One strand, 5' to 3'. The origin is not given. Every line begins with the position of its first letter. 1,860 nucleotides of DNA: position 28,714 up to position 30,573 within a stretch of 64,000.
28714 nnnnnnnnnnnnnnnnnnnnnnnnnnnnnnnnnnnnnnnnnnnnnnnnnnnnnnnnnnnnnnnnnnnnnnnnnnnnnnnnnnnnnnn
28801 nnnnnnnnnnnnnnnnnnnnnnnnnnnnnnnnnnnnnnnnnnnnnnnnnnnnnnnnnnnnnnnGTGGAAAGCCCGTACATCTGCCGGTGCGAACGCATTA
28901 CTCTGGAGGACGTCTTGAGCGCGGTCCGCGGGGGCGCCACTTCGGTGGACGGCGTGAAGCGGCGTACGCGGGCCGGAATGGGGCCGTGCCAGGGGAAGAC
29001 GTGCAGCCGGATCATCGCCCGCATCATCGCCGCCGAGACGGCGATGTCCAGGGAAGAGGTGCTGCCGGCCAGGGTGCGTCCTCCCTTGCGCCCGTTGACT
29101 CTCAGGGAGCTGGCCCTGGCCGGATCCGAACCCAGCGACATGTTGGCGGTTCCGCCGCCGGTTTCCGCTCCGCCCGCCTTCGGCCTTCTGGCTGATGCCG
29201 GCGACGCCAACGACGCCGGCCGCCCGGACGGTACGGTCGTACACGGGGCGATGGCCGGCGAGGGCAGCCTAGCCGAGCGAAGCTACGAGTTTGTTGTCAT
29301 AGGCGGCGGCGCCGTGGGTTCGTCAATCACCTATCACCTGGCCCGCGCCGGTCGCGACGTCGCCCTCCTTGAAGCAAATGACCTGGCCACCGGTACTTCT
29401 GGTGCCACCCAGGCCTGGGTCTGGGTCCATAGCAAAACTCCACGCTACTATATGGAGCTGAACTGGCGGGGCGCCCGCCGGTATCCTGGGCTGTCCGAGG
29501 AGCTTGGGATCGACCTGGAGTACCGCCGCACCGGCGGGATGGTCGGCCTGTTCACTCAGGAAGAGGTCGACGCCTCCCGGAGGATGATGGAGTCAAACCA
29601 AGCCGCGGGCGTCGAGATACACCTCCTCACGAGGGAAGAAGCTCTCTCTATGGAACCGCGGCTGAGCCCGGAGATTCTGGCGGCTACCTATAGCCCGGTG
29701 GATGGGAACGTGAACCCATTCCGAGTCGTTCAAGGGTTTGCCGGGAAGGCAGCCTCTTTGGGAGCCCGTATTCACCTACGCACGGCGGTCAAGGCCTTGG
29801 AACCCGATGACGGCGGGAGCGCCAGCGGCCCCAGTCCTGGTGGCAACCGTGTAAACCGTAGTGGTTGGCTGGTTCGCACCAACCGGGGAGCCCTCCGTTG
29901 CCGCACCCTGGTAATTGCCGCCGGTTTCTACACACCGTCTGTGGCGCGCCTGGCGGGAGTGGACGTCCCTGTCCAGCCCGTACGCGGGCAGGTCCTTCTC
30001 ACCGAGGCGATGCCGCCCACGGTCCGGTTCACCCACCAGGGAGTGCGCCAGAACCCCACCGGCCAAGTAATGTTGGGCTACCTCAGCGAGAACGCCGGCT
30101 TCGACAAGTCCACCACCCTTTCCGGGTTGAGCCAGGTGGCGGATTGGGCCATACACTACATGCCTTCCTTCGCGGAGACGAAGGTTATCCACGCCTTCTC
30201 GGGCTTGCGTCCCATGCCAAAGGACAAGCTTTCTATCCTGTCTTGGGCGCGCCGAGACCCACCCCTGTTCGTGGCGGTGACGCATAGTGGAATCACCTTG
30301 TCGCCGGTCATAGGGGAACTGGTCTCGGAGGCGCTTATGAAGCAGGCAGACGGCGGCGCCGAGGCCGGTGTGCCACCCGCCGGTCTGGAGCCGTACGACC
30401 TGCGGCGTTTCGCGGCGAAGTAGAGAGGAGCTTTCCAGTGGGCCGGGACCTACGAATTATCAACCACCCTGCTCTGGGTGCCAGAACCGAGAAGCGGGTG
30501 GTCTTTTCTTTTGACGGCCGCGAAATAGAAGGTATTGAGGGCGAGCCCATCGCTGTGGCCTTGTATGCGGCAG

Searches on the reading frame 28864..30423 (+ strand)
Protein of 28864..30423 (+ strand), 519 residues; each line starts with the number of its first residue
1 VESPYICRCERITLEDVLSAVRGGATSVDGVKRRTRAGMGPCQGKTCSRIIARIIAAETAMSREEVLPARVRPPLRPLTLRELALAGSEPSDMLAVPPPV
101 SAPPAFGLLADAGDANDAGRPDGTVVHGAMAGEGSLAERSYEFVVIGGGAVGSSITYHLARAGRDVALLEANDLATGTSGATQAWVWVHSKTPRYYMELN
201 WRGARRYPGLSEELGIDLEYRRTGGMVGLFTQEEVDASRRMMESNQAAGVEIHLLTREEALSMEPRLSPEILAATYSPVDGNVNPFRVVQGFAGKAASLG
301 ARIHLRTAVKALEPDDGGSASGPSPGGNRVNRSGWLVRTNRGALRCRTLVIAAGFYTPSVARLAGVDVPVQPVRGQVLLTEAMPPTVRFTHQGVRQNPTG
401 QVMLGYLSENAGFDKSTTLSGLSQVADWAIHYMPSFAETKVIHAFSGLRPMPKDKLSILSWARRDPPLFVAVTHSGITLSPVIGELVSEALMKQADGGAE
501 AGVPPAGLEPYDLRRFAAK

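Call 20: search_solved_structures(query=window:28864-30423:+, max_evalue=0.001)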
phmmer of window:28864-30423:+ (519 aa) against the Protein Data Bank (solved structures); distinct sequences matched with E-value up to 0.001: 24.
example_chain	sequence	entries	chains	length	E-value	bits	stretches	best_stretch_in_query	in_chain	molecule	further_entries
4ysh_A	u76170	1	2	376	1.3e-29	106.7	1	140-492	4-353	Glycine oxidase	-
9woz_A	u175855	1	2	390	2.3e-29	105.9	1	132-494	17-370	Glycine oxidase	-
1ng3_A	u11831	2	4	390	4.5e-29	105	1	132-494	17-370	Glycine oxidase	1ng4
1ryi_A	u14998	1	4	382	8.7e-29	104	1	137-494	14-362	GLYCINE OXIDASE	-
3if9_A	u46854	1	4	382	2.6e-28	102.5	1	137-494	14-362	Glycine oxidase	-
1y56_B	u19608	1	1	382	1.4e-24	90.1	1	138-494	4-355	sarcosine oxidase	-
4p9s_A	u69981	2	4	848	2.8e-24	89.1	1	142-432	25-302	Dimethylglycine dehydrogenase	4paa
4pab_A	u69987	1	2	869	8.2e-24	87.6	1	141-432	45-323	Dimethylglycine dehydrogenase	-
7cyx_A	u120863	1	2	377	1.3e-23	87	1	140-491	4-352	Glycine oxidase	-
5l46_A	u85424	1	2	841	6.8e-22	81.3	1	141-386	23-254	Dimethylglycine dehydrogenase, mitochondrial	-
6j38_A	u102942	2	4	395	2.2e-17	66.4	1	142-492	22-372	FAD-dependent glycine oxydase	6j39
7fgp_A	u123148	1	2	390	5.1e-15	58.6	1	142-492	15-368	Glycine/D-amino acid oxidase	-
5i39_A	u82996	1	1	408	2.2e-14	56.5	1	122-492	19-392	L-amino acid deaminase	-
5fjm_A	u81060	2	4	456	1.2e-13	54.1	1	132-371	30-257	L-AMINO ACID DEAMINASE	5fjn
1vrq_B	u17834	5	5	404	1.9e-13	53.4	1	138-460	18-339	Sarcosine oxidase beta subunit | Subunit beta of sarcosine oxidase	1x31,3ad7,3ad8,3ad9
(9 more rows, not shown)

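Call 22: find_homologous_proteins(query=window:28864-30423:+, max_evalue=1e-30)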
Query window:28864-30423:+ (519 aa): 342 proteins with E <= 1e-30 among 8000 candidates; the best 120 are listed.
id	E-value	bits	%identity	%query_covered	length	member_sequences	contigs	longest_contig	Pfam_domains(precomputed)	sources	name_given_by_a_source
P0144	0.0e+0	1158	100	100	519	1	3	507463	PF17806.7,PF01266.31,PF13450.13,PF04324.21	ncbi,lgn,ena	-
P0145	2.7e-106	375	53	71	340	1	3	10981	PF17806.7,PF01266.31,PF13450.13,PF00890.31,PF02558.23,PF04324.21,PF13738.13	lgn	-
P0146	5.2e-85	304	43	73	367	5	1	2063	PF01266.31,PF07992.21,PF13738.13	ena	-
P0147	3.9e-82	295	42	72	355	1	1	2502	PF01266.31,PF07992.21,PF13738.13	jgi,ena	-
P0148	6.3e-81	291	39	73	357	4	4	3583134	PF01266.31,PF13738.13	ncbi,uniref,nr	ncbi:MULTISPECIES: NAD(P)/FAD-dependent oxidoreductase [Geobacillus]|uniref:NAD(P)/FAD-dependent oxi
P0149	9.5e-81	290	41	72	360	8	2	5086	PF01266.31,PF07992.21,PF13738.13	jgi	-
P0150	1.1e-80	290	38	70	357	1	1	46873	PF01266.31,PF13738.13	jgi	jgi:glycine/D-amino acid oxidase-like deaminating enzyme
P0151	9.3e-79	284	40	73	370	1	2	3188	PF01266.31,PF13738.13,PF03486.21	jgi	jgi:sarcosine oxidase subunit beta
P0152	1.2e-78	283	39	73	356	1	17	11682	PF01266.31,PF07992.21,PF13738.13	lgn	-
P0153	4.8e-78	281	38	74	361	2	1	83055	PF01266.31,PF13450.13,PF00890.31,PF07992.21,PF13738.13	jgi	jgi:glycine/D-amino acid oxidase-like deaminating enzyme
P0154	5.4e-78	281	40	65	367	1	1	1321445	PF01266.31,PF13450.13,PF00890.31,PF07992.21,PF13738.13,PF03486.21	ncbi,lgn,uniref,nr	ncbi:NAD(P)/FAD-dependent oxidoreductase [Edaphobacillus lindanitolerans]|uniref:Sarcosine oxidase s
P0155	1.4e-76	277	37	69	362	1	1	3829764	PF01266.31,PF13450.13,PF00890.31,PF07992.21,PF13738.13,PF03486.21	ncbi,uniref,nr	ncbi:FAD-binding oxidoreductase [Virgibacillus sp. NKC19-16]|uniref:NAD(P)/FAD-dependent oxidoreduct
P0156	3.3e-76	275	38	73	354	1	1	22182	PF01266.31,PF13450.13,PF07992.21,PF13738.13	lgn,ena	-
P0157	4.1e-76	275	37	73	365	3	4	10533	PF01266.31,PF13450.13,PF00890.31,PF07992.21,PF13738.13,PF03486.21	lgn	-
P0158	6.7e-76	274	40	73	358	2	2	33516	PF01266.31,PF13450.13,PF00890.31,PF07992.21,PF13738.13,PF03486.21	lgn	-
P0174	5.9e-51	192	32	95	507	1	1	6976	PF01946.24,PF17806.7,PF01266.31,PF13450.13,PF00890.31,PF07992.21,PF00070.34,PF04324.21,PF12831.14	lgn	-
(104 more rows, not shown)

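Call 23: find_encoding_contigs(protein=P0145, flank=10000, max_places=3)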
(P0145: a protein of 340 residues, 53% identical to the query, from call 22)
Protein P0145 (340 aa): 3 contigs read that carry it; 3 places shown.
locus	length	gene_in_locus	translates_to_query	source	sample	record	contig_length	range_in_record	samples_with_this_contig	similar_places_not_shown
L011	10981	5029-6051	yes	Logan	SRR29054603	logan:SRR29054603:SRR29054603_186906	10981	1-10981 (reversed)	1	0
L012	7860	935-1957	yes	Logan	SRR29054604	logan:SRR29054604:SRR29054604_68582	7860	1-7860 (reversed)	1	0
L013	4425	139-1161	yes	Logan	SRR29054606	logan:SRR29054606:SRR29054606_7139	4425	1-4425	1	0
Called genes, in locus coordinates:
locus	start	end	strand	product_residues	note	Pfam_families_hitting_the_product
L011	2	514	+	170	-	?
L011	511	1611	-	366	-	PF03576:Peptidase_S58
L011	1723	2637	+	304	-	PF00892:EamA, PF03151:TPT (faint), PF00892:EamA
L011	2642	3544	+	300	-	PF00892:EamA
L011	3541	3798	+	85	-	-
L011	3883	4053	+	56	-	PF12797:Fer4_2 (faint), PF13237:Fer4_10 (faint), PF14697:Fer4_21 (faint), PF12800:Fer4_4 (faint), PF12838:Fer4_7 (weak), PF13187:Fer4_9 (weak), PF00037:Fer4, PF12837:Fer4_6 (weak), +1 more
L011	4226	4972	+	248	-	PF00392:GntR, PF07729:FCD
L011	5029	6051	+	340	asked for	PF04324:Fer2_BFD, PF17806:SO_alpha_A3, PF13738:Pyr_redox_3 (faint), PF00890:FAD_binding_2, PF01266:DAO, PF02558:ApbA (faint), PF13450:NAD_binding_8 (weak)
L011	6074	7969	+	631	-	PF02730:AFOR_N, PF01314:AFOR_C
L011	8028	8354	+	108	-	PF13510:Fer2_4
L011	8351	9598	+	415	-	PF00890:FAD_binding_2 (faint), PF01134:GIDA (faint), PF01266:DAO (weak), PF03486:HI0933_like (weak), PF07992:Pyr_redox_2, PF12831:FAD_oxidored, PF13450:NAD_binding_8, PF13738:Pyr_redox_3 (faint)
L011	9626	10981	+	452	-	?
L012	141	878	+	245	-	PF00392:GntR, PF07729:FCD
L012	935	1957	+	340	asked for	PF04324:Fer2_BFD, PF17806:SO_alpha_A3, PF13738:Pyr_redox_3 (faint), PF00890:FAD_binding_2, PF01266:DAO, PF02558:ApbA (faint), PF13450:NAD_binding_8 (weak)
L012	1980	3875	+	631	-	PF02730:AFOR_N, PF01314:AFOR_C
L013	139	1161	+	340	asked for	PF04324:Fer2_BFD, PF17806:SO_alpha_A3, PF13738:Pyr_redox_3 (faint), PF00890:FAD_binding_2, PF01266:DAO, PF02558:ApbA (faint), PF13450:NAD_binding_8 (weak)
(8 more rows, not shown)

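Call 24: find_encoding_contigs(protein=P0148, flank=10000, max_places=1)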
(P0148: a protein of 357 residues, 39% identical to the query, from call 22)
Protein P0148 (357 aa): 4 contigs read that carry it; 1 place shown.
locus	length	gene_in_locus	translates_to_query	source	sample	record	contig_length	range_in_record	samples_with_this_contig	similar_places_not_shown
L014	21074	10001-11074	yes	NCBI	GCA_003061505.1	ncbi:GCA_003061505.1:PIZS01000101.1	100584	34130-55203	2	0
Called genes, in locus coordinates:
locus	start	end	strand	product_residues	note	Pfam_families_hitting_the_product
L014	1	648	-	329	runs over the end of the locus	PF03812:KdgT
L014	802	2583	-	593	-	PF06506:PrpR_N, PF00158:Sigma54_activat, PF14532:Sigma54_activ_2, PF25601:AAA_lid_14, PF02954:HTH_8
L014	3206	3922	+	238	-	PF00392:GntR, PF07702:UTRA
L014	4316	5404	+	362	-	PF01547:SBP_bac_1, PF13531:SBP_bac_11, PF13416:SBP_bac_8, PF13343:SBP_bac_6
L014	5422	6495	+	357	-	PF00005:ABC_tran, PF13304:AAA_21 (faint), PF08402:TOBE_2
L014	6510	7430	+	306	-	PF00528:BPD_transp_1 (faint)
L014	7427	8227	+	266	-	PF00528:BPD_transp_1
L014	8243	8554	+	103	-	PF13510:Fer2_4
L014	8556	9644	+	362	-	PF00890:FAD_binding_2, PF01266:DAO (weak), PF01494:FAD_binding_3 (weak), PF07992:Pyr_redox_2, PF12831:FAD_oxidored, PF13450:NAD_binding_8 (weak), PF13738:Pyr_redox_3 (weak), PF00070:Pyr_redox (weak), +3 more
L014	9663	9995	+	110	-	PF17806:SO_alpha_A3, PF04324:Fer2_BFD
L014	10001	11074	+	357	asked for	PF01266:DAO, PF13738:Pyr_redox_3 (weak)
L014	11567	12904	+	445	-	PF04055:Radical_SAM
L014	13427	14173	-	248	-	PF01418:HTH_6, PF01380:SIS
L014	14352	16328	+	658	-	PF00359:PTS_EIIA_2, PF02302:PTS_IIB, PF25554:PTS_EIIB_BC_N (weak), PF02378:PTS_EIIC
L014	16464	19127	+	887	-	PF01074:Glyco_hydro_38N, PF09261:Alpha-mann_mid, PF07748:Glyco_hydro_38C, PF17677:Glyco_hydro38C2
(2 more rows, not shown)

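Call 25: find_encoding_contigs(protein=P0174, flank=10000, max_places=1)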
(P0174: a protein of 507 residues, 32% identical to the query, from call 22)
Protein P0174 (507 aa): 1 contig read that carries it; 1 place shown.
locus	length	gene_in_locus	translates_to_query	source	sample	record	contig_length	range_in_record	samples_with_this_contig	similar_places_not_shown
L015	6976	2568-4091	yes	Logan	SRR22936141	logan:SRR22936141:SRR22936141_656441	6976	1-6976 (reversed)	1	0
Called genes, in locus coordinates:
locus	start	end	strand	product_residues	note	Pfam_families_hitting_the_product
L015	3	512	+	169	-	?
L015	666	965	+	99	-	PF13510:Fer2_4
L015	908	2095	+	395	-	PF00070:Pyr_redox (faint), PF01266:DAO (faint), PF03486:HI0933_like (faint), PF07992:Pyr_redox_2, PF13450:NAD_binding_8 (faint), PF13738:Pyr_redox_3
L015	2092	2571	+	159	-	PF12838:Fer4_7 (weak), PF00037:Fer4 (faint)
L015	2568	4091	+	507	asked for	PF04324:Fer2_BFD, PF17806:SO_alpha_A3 (weak), PF07992:Pyr_redox_2 (weak), PF01946:Thi4 (weak), PF00890:FAD_binding_2, PF01266:DAO, PF12831:FAD_oxidored (weak), PF13450:NAD_binding_8 (weak), +1 more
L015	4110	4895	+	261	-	PF17645:Amdase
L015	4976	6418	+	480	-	PF06253:MTTB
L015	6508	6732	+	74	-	-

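Call 51: find_related_loci(query=window:28864-30423:+, collection=metagenome_contigs, flank=10000)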
Query window:28864-30423:+ (519 aa) in metagenome_contigs; peptide patterns used: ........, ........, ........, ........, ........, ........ (x = any residue, [..] = any of these).
600 stretches matched a pattern (row limit reached: there are more); 333 encode a relative of the query (tblastn E <= 1e-3); the best 80 are kept; 80 distinct loci.
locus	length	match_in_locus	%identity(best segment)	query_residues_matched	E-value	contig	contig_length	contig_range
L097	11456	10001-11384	37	2-516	4e-81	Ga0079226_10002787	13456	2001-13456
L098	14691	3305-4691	36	2-519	3e-79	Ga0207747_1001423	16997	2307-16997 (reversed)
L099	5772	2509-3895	36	2-519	3e-79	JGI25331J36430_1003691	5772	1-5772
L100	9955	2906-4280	36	6-519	1e-78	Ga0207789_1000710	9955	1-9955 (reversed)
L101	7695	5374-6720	30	6-489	3e-53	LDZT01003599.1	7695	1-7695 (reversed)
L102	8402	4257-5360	29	150-516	4e-51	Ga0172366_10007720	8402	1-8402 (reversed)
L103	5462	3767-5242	30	6-516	4e-49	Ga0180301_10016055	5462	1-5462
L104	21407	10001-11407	29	2-459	1e-46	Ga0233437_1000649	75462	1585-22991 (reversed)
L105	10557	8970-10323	31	6-516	3e-43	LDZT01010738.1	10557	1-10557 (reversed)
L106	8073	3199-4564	30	2-516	3e-41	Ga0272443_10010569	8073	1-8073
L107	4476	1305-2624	26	6-492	9e-40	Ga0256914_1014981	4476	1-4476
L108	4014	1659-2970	30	2-490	8e-39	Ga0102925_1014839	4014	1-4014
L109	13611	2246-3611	29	2-516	1e-38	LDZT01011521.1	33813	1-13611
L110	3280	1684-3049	29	2-516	8e-39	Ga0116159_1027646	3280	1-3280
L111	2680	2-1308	30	29-459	9e-38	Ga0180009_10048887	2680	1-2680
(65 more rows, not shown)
